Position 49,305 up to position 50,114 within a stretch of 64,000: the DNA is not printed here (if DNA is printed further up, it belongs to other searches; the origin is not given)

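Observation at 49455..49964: Tail-anchored protein built from 33/66-bp tandem DNA repeats encoding seven 11-aa '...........' units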

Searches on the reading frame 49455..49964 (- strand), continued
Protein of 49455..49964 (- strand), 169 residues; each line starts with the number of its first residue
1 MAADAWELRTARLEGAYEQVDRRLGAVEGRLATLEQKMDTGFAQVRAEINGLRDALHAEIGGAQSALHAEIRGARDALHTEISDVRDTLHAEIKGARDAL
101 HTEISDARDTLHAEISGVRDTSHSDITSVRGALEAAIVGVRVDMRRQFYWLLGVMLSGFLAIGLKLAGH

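Call 33: find_encoding_contigs(protein=P0005, flank=4000, max_places=3)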
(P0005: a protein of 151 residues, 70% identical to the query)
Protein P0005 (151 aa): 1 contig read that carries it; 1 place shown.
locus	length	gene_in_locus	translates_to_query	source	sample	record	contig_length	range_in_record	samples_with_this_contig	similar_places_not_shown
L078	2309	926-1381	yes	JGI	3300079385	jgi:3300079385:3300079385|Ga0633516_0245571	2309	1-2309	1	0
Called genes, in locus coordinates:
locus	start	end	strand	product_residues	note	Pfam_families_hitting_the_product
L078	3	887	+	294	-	?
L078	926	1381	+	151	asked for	PF01442:Apolipoprotein (weak)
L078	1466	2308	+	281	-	?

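Call 37: search_solved_structures(query=A1, max_evalue=1, show_alignments=2)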
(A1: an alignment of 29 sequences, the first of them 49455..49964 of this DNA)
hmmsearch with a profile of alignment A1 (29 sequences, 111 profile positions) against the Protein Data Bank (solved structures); distinct sequences matched with E-value up to 1: 292 (the best 60 are shown).
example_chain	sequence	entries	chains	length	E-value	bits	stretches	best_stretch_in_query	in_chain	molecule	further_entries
3s84_A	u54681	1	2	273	0.0001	25.9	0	12-79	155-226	Apolipoprotein A-IV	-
9cuy_c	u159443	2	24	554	0.0002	25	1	30-94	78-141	Short tail fiber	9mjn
7zr2_A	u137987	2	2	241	0.00043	23.9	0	19-79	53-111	Spike protein S2',Chimeric protein mimic of SARS-CoV-2 Spike HR1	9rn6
9hx4_F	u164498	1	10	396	0.00043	23.9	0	18-55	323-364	Apolipoprotein A-IV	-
6ds9_A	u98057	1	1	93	0.0034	21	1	22-84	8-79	de novo designed three helix bundle GRa3D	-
6gao_A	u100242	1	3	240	0.011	19.4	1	19-92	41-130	Outer capsid protein sigma-1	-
2msc_A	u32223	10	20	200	0.015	19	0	27-80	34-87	Apolipoprotein A-I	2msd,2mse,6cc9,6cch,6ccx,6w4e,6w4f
2a3d_A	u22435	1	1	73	0.015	19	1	16-85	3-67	PROTEIN (DE NOVO THREE-HELIX BUNDLE)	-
1av1_A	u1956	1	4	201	0.015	18.9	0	27-82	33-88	APOLIPOPROTEIN A-I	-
3qqb_B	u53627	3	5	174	0.015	18.9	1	16-84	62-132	Hemagglutinin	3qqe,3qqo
4v6m_A0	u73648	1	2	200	0.016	18.9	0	27-82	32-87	Apolipoprotein A-I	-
4w8n_B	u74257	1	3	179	0.016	18.8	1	17-84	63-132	Hemagglutinin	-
6clz_B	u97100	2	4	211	0.016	18.8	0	28-62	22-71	Apolipoprotein A-I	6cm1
9ebc_B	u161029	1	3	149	0.017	18.8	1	16-82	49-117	Hemagglutinin HA2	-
6pts_A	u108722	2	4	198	0.018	18.7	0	27-81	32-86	Apolipoprotein A-I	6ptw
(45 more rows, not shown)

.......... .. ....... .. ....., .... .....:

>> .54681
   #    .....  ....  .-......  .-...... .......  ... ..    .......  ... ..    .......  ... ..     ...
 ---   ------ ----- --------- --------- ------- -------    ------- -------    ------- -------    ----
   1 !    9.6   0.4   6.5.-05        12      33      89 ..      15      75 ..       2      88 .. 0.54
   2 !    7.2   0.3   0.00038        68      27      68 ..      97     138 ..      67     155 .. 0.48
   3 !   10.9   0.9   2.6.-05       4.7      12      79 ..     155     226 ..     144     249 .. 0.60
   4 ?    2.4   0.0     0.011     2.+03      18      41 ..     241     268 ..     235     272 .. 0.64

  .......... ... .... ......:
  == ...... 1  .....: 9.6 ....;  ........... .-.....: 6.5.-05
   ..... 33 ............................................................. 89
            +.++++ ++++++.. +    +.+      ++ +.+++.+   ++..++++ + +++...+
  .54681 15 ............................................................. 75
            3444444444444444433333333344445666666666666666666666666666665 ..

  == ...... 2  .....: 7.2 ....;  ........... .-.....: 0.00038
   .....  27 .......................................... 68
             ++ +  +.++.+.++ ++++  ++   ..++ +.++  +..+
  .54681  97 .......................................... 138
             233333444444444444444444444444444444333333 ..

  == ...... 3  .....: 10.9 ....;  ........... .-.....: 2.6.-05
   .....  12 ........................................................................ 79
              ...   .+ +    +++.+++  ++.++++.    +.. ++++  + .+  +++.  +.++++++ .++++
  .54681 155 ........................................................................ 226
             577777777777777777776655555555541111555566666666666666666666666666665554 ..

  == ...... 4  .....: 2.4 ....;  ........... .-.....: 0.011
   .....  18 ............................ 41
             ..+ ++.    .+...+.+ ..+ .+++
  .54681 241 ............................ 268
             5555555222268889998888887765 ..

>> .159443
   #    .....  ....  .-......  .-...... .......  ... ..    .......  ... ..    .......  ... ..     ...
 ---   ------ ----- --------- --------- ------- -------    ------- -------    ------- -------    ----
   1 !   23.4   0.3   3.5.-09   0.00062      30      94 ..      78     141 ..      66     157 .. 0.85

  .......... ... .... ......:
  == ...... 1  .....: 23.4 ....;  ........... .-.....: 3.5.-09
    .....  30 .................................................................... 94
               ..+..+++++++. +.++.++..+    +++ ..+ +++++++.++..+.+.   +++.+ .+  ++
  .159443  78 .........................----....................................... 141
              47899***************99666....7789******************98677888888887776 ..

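Call 38: search_protein_representatives(alignment_id=A1)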
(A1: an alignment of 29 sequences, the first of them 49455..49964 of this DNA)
Query: 29 sequences, 111 profile positions. Proteins with E-value up to 0.001 (for the whole library): 3845; up to 1e-10: 207; up to 1e-30: 3. The best 150 are listed.
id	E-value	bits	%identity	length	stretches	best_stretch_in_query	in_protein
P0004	8.9e-48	177.5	-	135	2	1-76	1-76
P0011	4.1e-37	143.1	-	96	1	1-111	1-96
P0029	7.9e-31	122.9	-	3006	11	26-94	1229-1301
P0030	1.3e-30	122.2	-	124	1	1-108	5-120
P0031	1.3e-29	119.1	-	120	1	1-109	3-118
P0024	6.2e-25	103.9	-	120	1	1-108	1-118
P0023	7.7e-24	100.4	-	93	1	1-109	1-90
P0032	3.2e-23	98.4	-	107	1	3-110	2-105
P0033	7.4e-23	97.3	-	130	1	2-106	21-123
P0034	7.3e-22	94.1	-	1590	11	9-83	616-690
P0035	9.7e-22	93.7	-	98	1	3-108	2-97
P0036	2.6e-20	89.1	-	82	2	1-56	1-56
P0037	4.3e-20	88.4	-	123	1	1-104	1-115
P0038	1.7e-19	86.4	-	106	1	1-104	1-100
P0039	2.3e-19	86.0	-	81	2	1-50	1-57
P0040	2.7e-19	85.8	-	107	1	1-108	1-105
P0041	2.8e-19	85.7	-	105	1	1-110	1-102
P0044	2.2e-18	82.9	-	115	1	1-110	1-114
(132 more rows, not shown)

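Call 39: list_cluster_members(proteins=[P0030, P0031, P0032, P0033, P0035, P0037, P0038, P0040, P0041, P0044])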
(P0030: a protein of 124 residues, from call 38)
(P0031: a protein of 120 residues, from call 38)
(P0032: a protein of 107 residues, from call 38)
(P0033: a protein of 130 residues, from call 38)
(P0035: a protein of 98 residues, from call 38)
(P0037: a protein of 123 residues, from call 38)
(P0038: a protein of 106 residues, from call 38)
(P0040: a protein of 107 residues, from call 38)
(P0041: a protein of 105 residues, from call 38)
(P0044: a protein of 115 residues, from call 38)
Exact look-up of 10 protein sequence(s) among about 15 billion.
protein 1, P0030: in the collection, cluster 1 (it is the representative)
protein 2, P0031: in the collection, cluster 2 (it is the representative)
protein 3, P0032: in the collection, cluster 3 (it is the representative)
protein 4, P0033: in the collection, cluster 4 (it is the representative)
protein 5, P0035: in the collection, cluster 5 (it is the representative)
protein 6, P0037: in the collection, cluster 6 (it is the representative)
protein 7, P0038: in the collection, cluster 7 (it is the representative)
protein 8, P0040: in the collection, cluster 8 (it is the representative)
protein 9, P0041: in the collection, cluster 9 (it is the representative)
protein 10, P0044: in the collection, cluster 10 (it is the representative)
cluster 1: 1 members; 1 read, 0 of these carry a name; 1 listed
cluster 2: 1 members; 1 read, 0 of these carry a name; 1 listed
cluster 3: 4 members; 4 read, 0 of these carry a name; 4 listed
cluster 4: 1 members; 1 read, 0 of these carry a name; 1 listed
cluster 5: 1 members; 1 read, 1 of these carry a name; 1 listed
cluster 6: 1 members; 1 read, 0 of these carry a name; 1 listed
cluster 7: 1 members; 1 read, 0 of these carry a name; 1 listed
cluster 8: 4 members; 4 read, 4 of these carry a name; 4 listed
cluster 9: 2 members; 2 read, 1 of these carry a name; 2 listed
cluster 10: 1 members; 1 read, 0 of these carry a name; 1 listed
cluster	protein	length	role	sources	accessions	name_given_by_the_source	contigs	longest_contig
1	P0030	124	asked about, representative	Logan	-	-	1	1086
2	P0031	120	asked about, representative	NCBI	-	-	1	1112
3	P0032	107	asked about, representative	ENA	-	-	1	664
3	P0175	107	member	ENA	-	-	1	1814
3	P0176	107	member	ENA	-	-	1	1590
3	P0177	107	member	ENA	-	-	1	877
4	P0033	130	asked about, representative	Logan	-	-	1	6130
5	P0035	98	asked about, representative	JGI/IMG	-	hypothetical protein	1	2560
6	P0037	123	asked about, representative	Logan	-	-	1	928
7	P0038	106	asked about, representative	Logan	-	-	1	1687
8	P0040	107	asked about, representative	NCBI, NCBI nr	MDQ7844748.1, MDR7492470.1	MAG: hypothetical protein QN122_13615 [Armatimonadota bacterium] | hypothetical protein [Armatimonadota bacterium]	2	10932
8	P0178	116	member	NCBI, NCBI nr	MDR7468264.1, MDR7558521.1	MAG: hypothetical protein QN141_08530 [Armatimonadota bacterium] | hypothetical protein [Armatimonadota bacterium]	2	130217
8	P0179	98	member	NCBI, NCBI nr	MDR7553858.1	MAG: hypothetical protein QN117_12830 [Armatimonadota bacterium] | hypothetical protein [Armatimonadota bacterium]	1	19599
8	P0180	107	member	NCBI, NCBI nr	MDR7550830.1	MAG: hypothetical protein QN131_12975 [Armatimonadota bacterium] | hypothetical protein [Armatimonadota bacterium]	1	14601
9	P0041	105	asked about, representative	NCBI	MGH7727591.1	MAG: hypothetical protein ACREM2_02200 [Vulcanimicrobiaceae bacterium]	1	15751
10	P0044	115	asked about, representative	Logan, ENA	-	-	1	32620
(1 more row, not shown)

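Call 41: search_protein_families(library=pfam, alignment_id=A2, max_evalue=0.01)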
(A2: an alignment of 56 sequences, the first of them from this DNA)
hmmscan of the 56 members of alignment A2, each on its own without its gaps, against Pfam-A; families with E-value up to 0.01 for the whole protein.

A. member 1, seq(169 aa): 6 families
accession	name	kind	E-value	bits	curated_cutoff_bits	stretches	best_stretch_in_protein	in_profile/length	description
PF01442.23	Apolipoprotein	-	2.8e-08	34.1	90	1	2-138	24-168/190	Apolipoprotein A1/A4/E domain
PF04513.17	Baculo_PEP_C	-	2.5e-06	28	38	0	11-67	34-94/140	Baculovirus polyhedron envelope protein, PEP, C terminus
PF08826.15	DMPK_coil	-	6e-05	23.5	22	0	64-88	3-26/61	DMPK coiled coil domain like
PF07730.19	HisKA_3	-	0.0023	18.9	24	0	11-55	22-66/68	Histidine kinase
PF09375.15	Peptidase_M75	-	0.0045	17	23.5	0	66-124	209-263/288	Imelysin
PF07798.16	CCDC90-like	-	0.0056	17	33.5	0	34-146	51-155/175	Coiled-coil domain-containing protein 90-like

B. families by the number of members that match (of 56 scanned): 94 families (the first 25 are shown)
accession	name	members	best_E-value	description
PF23991.1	DUF7310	28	6.7e-09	Coiled-coil region of unknown function (DUF7310)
PF04513.17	Baculo_PEP_C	27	1.5e-07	Baculovirus polyhedron envelope protein, PEP, C terminus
PF01442.23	Apolipoprotein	17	2.8e-08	Apolipoprotein A1/A4/E domain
PF10779.14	XhlA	10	4e-05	Haemolysin XhlA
PF16526.10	CLZ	7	0.00097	C-terminal leucine zipper domain of cyclic nucleotide-gated channels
PF07798.16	CCDC90-like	6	1.6e-05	Coiled-coil domain-containing protein 90-like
PF16331.10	TolA_bind_tri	5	1.1e-05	TolA binding protein trimerisation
PF06825.17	HSBP1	5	0.00013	Heat shock factor binding protein 1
PF07889.17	DUF1664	4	4.5e-07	Protein of unknown function (DUF1664)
PF02346.21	Vac_Fusion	4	8.3e-05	Chordopoxvirus multifunctional envelope protein A27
PF11180.13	DUF2968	4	9.3e-05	Protein of unknown function (DUF2968)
PF07464.16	ApoLp-III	4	0.00023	Apolipophorin-III precursor (apoLp-III)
PF16326.10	ABC_tran_CTD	3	1.8e-05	ABC transporter C-terminal domain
PF10473.14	CENP-F_leu_zip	3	0.0003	Leucine-rich repeats of kinetochore protein Cenp-F/LEK1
PF04210.18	MtrG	3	0.00096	Tetrahydromethanopterin S-methyltransferase, subunit G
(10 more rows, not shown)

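Call 42: search_protein_families(library=pfam, proteins=[P0024, P0022, P0023, P0011, P0030, P0031, P0040], max_evalue=0.001)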
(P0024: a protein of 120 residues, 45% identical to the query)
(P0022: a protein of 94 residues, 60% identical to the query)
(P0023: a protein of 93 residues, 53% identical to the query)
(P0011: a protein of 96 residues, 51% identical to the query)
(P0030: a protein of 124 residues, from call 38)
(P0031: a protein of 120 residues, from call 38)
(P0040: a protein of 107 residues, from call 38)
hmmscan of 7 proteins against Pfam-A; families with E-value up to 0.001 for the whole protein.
P0024 (120 aa): 4 families
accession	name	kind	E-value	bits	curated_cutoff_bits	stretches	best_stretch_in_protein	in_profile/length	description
PF23991.1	DUF7310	-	4.8e-07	30.6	40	0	39-86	2-54/83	Coiled-coil region of unknown function (DUF7310)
PF04513.17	Baculo_PEP_C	-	1.4e-05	25.7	38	1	11-76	34-99/140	Baculovirus polyhedron envelope protein, PEP, C terminus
PF16526.10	CLZ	-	0.00012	22.8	26.7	0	7-48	30-71/71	C-terminal leucine zipper domain of cyclic nucleotide-gated channels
PF06825.17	HSBP1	-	0.00015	21.9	28.6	1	48-81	13-46/51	Heat shock factor binding protein 1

P0022 (94 aa): 0 families

P0023 (93 aa): 0 families

P0011 (96 aa): 0 families

P0030 (124 aa): 3 families
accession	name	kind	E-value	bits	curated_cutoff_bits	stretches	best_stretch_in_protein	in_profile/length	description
PF01442.23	Apolipoprotein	-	5.9e-08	33.1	90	1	28-99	28-99/190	Apolipoprotein A1/A4/E domain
PF07902.16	Gp58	-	5e-06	25.6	34.5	1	19-97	157-236/594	gp58-like protein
PF07464.16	ApoLp-III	-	0.00092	19.8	36.3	0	23-99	48-127/146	Apolipophorin-III precursor (apoLp-III)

P0031 (120 aa): 0 families

P0040 (107 aa): 1 family
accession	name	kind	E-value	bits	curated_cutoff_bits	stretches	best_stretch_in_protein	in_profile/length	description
PF01442.23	Apolipoprotein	-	0.00065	19.9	90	0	22-82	48-108/190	Apolipoprotein A1/A4/E domain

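Call 47: find_homologous_proteins(query=L001:8004-9962:+, max_evalue=1e-20)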
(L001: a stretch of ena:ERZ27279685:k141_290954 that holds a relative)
Query L001:8004-9962:+ (652 aa): 101 proteins with E <= 1e-20 among 8000 candidates.
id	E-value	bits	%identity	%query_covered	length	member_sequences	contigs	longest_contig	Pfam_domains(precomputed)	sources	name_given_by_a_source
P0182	0.0e+0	1411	97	100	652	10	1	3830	PF10412.16,PF02534.21,PF12696.14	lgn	-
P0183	0.0e+0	1186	81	100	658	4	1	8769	PF10412.16,PF02534.21,PF12696.14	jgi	jgi:type IV secretory pathway TraG/TraD family ATPase VirD4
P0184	0.0e+0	1060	82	92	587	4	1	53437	PF10412.16,PF02534.21,PF12696.14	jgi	-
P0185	0.0e+0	1031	72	100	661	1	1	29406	PF10412.16,PF02534.21,PF12696.14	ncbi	-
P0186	2.3e-297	1006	72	97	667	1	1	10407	PF10412.16,PF02534.21,PF12696.14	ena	-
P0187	8.5e-290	981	70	97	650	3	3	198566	PF10412.16,PF02534.21,PF12696.14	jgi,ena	-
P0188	1.4e-286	971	69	97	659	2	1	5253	PF10412.16,PF02534.21,PF12696.14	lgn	-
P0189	1.5e-280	951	69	98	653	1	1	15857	PF10412.16,PF02534.21,PF12696.14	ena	-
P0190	3.2e-272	923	67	99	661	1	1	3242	PF10412.16,PF02534.21,PF12696.14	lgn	-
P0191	5.9e-261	886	65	97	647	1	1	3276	PF10412.16,PF02534.21,PF12696.14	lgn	-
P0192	1.4e-260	885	66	98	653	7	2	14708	PF10412.16,PF02534.21,PF12696.14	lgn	-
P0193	4.8e-253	860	63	97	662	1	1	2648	PF10412.16,PF02534.21,PF12696.14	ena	-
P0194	9.9e-253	859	64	98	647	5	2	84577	PF10412.16,PF02534.21,PF12696.14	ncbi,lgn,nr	ncbi:MAG TPA: type IV secretory system conjugative DNA transfer family protein [bacterium]|nr:type I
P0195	3.0e-251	854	64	98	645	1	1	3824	PF10412.16,PF02534.21,PF12696.14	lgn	-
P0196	1.3e-248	845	69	87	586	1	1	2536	PF10412.16,PF02534.21,PF12696.14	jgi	jgi:type IV secretory pathway TraG/TraD family ATPase VirD4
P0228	2.0e-181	623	53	98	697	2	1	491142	PF10412.16,PF02534.21,PF12696.14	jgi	jgi:type IV secretory pathway TraG/TraD family ATPase VirD4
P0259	1.1e-168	581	49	98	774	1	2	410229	PF10412.16,PF02534.21,PF12696.14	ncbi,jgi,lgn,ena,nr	ncbi:MAG TPA: type IV secretory system conjugative DNA transfer family protein [bacterium]|nr:type I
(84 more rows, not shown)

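Call 48: find_encoding_contigs(protein=P0259, flank=10000, max_places=2)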
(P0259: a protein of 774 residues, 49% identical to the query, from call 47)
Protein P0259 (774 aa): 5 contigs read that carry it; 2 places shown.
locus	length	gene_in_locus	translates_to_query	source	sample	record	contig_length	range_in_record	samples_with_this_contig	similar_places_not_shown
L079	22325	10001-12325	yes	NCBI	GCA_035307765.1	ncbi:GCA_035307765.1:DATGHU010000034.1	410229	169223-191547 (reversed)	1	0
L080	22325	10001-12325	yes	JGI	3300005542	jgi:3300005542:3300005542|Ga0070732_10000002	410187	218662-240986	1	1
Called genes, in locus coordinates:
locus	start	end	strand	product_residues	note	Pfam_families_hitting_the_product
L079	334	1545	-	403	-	-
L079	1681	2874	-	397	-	PF09250:Prim-Pol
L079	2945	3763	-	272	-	-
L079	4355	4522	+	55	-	-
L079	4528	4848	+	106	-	-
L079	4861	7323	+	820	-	PF11130:TraC_F_IV (weak), PF19044:P-loop_TraG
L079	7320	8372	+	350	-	-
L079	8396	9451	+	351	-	-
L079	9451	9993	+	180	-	-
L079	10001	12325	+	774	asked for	PF02534:T4SS-DNA_transf, PF10412:TrwB_AAD_bind, PF12696:TraG-D_C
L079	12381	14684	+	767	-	PF00270:DEAD, PF00271:Helicase_C, PF22982:WHD_HRQ1, PF09369:MZB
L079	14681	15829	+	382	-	PF03773:ArsP_1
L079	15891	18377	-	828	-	PF03065:Glyco_hydro_57, PF12055:DUF3536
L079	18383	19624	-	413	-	PF00483:NTP_transferase, PF00132:Hexapep (faint), PF24894:Hexapep_GlmU, PF25084:LbH_EIF2B, PF25087:GMPPB_C, PF25247:LbH_GLGC (weak)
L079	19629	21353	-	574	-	PF03065:Glyco_hydro_57, PF09210:BE_C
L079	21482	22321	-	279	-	PF21088:MS_channel_1st (weak), PF00924:MS_channel_2nd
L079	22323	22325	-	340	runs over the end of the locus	PF00535:Glycos_transf_2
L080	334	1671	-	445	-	-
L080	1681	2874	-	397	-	PF09250:Prim-Pol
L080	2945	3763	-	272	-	-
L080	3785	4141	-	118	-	-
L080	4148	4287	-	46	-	-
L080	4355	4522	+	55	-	-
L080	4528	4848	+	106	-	-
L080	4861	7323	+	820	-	PF11130:TraC_F_IV (weak), PF19044:P-loop_TraG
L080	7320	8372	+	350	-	-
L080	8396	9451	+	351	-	-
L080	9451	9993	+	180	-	-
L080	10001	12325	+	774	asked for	PF02534:T4SS-DNA_transf, PF10412:TrwB_AAD_bind, PF12696:TraG-D_C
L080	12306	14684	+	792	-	PF00270:DEAD, PF00271:Helicase_C, PF22982:WHD_HRQ1, PF09369:MZB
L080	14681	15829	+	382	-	PF03773:ArsP_1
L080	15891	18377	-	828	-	PF03065:Glyco_hydro_57, PF12055:DUF3536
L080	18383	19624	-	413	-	PF00483:NTP_transferase, PF00132:Hexapep (faint), PF24894:Hexapep_GlmU, PF25084:LbH_EIF2B, PF25087:GMPPB_C, PF25247:LbH_GLGC (weak)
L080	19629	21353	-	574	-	PF03065:Glyco_hydro_57, PF09210:BE_C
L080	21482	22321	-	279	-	PF21088:MS_channel_1st (weak), PF00924:MS_channel_2nd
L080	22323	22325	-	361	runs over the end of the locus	PF00535:Glycos_transf_2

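Call 49: find_encoding_contigs(protein=P0228, flank=10000, max_places=2)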
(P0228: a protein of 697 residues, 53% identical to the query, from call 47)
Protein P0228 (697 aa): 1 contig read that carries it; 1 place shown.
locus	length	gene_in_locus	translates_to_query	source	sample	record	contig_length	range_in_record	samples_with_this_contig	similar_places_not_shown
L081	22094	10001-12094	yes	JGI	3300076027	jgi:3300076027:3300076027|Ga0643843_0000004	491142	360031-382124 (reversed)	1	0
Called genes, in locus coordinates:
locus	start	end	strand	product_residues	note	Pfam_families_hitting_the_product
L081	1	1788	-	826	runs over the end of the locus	PF20437:LonC_helical, PF13654:AAA_32, PF20436:LonB_AAA-LID, PF05362:Lon_C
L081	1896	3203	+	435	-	-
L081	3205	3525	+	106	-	PF04956:TrbC (weak)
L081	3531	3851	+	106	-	-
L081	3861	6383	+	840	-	PF19044:P-loop_TraG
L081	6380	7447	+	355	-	-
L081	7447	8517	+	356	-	-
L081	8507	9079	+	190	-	-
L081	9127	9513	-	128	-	-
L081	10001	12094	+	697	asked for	PF02534:T4SS-DNA_transf, PF10412:TrwB_AAD_bind, PF12696:TraG-D_C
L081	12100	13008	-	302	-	-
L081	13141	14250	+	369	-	-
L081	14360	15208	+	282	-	PF08240:ADH_N, PF00107:ADH_zinc_N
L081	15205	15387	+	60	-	-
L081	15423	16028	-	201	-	PF09347:DUF1989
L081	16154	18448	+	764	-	PF00270:DEAD, PF00271:Helicase_C, PF22982:WHD_HRQ1, PF09369:MZB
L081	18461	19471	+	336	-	PF08240:ADH_N, PF00107:ADH_zinc_N, PF13602:ADH_zinc_N_2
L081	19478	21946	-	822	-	PF03065:Glyco_hydro_57, PF12055:DUF3536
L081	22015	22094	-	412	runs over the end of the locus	PF00483:NTP_transferase, PF24894:Hexapep_GlmU, PF25084:LbH_EIF2B, PF25087:GMPPB_C (weak), PF25247:LbH_GLGC (weak)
